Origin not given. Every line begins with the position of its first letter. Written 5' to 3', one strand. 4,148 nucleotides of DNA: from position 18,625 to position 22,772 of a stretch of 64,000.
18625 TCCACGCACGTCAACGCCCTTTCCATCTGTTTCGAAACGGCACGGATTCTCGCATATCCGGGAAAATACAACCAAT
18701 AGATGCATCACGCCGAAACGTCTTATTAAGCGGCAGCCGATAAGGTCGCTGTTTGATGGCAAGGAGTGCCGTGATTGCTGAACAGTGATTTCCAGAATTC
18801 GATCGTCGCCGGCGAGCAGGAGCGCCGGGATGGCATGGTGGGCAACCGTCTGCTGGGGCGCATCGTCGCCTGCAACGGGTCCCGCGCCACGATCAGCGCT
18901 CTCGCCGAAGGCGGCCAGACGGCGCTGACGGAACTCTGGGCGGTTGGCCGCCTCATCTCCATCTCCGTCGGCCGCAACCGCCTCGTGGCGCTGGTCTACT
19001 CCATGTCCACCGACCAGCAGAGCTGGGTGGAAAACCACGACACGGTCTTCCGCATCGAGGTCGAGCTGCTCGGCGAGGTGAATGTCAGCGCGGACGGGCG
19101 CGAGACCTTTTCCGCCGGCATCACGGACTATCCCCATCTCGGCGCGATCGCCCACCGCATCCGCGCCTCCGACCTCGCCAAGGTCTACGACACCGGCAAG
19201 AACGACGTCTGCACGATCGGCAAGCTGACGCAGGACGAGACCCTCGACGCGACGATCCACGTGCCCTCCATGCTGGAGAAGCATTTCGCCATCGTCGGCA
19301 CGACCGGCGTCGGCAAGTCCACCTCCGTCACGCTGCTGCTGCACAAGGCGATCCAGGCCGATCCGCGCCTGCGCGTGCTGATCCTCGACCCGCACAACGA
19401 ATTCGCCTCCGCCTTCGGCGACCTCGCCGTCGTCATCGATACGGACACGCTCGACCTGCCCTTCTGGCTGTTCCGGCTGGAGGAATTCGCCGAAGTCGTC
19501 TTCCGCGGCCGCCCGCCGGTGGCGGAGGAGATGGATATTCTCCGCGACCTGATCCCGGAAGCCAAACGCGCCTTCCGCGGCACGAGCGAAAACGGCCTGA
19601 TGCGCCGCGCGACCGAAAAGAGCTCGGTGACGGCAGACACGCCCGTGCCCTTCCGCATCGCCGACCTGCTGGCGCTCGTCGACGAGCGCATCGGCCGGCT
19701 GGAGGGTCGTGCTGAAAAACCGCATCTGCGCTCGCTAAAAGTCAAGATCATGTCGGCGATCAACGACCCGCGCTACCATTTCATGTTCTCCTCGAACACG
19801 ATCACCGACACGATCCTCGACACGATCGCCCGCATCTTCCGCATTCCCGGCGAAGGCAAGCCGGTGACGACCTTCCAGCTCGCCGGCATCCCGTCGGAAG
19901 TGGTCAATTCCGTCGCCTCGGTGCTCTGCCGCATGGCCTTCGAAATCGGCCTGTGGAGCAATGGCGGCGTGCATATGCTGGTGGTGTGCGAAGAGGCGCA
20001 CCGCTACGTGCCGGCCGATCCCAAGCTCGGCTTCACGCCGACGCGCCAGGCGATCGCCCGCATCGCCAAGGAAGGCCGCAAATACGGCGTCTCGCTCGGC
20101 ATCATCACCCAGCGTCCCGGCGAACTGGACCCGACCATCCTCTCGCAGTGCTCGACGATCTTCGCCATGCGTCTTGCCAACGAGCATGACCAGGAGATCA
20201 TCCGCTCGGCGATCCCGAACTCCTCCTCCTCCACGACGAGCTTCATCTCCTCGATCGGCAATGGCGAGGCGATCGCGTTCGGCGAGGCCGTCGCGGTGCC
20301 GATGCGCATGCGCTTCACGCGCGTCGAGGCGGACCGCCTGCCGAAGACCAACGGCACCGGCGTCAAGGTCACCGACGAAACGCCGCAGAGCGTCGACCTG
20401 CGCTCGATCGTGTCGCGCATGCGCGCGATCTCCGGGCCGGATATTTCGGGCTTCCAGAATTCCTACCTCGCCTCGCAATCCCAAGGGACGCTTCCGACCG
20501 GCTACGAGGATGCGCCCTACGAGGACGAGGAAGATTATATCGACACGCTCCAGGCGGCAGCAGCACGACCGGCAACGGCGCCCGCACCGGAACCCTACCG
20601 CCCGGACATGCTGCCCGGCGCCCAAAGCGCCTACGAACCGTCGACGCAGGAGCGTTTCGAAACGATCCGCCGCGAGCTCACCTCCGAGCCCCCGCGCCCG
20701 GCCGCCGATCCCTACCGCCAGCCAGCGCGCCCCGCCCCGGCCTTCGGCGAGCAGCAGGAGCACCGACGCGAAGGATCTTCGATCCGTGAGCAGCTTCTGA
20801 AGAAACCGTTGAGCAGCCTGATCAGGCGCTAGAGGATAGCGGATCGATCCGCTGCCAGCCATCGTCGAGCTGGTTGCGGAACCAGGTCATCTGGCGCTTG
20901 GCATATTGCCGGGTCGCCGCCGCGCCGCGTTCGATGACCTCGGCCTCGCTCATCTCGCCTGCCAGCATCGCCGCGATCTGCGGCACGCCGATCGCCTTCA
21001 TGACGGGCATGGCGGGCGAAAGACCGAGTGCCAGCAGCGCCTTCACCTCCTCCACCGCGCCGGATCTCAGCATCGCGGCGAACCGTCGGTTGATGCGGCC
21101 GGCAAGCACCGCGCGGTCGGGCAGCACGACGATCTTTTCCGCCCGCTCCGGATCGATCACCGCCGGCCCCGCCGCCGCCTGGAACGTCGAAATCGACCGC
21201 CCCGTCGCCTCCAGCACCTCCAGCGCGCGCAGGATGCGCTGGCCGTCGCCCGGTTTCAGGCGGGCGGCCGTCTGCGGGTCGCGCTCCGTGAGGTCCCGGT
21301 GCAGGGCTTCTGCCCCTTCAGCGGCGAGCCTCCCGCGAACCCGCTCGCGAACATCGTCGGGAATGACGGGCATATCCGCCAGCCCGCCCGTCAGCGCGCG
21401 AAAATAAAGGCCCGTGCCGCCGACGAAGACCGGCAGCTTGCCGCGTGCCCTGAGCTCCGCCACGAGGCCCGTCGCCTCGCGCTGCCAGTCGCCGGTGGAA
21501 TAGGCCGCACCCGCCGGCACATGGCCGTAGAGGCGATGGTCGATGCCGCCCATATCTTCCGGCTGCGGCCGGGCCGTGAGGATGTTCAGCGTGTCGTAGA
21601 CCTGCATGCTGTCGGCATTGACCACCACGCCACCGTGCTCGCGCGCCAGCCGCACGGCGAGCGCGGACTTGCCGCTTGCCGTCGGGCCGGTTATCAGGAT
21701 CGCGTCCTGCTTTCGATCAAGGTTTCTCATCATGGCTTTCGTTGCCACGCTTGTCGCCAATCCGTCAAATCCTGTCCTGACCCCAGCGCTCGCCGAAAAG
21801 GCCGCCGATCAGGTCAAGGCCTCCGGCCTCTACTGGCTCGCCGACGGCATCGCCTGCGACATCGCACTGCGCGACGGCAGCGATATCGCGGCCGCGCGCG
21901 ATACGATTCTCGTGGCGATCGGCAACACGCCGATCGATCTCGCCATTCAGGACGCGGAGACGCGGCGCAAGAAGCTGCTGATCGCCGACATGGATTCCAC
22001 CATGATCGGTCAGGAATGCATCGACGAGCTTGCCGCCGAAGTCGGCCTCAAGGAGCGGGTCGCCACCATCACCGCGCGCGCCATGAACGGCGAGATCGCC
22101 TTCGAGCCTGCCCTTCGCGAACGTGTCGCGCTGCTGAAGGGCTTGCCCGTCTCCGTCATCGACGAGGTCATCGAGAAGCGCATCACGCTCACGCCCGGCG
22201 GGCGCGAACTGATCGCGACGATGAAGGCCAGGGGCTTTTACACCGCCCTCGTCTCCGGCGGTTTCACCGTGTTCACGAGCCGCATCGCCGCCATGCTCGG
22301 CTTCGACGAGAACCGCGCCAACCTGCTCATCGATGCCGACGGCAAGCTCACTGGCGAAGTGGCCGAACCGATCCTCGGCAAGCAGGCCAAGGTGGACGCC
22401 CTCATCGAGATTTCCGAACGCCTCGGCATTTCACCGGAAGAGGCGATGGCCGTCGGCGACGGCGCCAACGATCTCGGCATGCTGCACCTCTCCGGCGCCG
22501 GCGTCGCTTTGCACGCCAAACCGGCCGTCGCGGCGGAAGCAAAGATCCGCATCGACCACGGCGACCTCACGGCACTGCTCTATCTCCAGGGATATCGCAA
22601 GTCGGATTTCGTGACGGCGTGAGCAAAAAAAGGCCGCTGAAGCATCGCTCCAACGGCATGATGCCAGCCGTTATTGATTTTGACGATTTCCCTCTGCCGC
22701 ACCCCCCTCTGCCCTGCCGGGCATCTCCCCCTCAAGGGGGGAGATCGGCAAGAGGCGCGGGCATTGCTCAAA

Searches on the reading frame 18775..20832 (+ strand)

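Call 92: search_protein_families(library=pfam, proteins=[window:18775-20832:+], max_evalue=0.000001)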
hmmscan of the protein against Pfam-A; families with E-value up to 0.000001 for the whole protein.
window:18775-20832:+ (685 aa): 1 family
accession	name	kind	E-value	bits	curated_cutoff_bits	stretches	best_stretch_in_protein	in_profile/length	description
PF01935.23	DUF87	-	1.8e-46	159.5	23.2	1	147-387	2-219/220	Helicase HerA, central domain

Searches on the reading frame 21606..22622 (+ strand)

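Call 92: search_protein_families(library=pfam, proteins=[window:21606-22622:+], max_evalue=0.000001)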
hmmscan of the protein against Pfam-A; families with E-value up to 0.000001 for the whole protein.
window:21606-22622:+ (338 aa): 3 families
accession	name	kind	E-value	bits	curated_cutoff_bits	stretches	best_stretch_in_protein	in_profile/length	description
PF12710.13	HAD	-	3e-22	80.4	27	1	126-294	2-189/189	haloacid dehalogenase-like hydrolase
PF00702.32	Hydrolase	-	2.9e-17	64.1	26.4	1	123-295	2-189/191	haloacid dehalogenase-like hydrolase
PF08282.18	Hydrolase_3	-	2.8e-11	44.1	20.9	1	261-317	187-244/255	haloacid dehalogenase-like hydrolase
